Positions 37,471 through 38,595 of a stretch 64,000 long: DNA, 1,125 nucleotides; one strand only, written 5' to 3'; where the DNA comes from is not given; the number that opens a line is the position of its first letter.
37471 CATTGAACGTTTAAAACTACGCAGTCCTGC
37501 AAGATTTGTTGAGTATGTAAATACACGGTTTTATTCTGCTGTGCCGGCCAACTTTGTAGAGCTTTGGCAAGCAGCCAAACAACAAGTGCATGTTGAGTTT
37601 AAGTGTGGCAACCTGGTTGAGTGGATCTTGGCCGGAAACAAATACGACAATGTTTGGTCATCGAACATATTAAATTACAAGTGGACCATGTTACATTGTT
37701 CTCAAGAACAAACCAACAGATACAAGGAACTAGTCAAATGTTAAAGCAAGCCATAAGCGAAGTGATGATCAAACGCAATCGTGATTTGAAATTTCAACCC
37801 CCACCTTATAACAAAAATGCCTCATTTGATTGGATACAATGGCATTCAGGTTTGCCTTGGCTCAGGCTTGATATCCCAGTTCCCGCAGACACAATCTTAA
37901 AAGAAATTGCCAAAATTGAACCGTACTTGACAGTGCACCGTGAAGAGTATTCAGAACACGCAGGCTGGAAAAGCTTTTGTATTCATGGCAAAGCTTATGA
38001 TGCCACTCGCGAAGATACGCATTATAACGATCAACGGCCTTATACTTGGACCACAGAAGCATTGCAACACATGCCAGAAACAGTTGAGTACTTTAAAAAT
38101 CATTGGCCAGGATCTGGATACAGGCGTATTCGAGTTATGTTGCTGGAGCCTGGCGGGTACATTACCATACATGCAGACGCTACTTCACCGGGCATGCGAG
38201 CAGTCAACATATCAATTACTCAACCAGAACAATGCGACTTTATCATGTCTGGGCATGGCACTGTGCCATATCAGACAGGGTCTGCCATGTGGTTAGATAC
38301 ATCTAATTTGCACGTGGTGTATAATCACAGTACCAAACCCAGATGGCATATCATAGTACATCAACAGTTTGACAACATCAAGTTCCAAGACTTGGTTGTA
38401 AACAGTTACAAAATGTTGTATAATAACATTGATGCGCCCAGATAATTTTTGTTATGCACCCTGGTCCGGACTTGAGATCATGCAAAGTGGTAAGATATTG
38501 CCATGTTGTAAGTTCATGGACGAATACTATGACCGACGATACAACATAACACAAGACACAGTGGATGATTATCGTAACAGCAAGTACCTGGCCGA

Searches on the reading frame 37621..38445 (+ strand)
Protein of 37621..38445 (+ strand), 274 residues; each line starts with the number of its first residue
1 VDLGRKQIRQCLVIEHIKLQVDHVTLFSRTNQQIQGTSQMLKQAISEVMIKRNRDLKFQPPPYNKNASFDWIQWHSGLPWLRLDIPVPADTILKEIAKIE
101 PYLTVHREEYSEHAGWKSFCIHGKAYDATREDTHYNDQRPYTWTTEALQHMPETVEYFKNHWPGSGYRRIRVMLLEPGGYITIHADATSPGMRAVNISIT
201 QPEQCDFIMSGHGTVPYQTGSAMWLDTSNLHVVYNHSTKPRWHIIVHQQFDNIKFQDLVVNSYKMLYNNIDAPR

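Call 8: search_protein_families(library=pfam, proteins=[window:37621-38445:+], max_evalue=0.01)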
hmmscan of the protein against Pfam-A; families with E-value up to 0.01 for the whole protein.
window:37621-38445:+ (274 aa): 1 family
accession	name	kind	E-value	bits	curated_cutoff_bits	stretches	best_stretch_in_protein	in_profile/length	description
PF05118.21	Asp_Arg_Hydrox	-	1.1e-11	45.3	22.6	1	99-246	21-152/157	Aspartyl/Asparaginyl beta-hydroxylase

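Call 9: search_protein_families(library=phrogs, proteins=[window:37621-38445:+], max_evalue=0.01)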
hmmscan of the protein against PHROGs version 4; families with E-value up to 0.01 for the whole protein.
window:37621-38445:+ (274 aa): 0 families
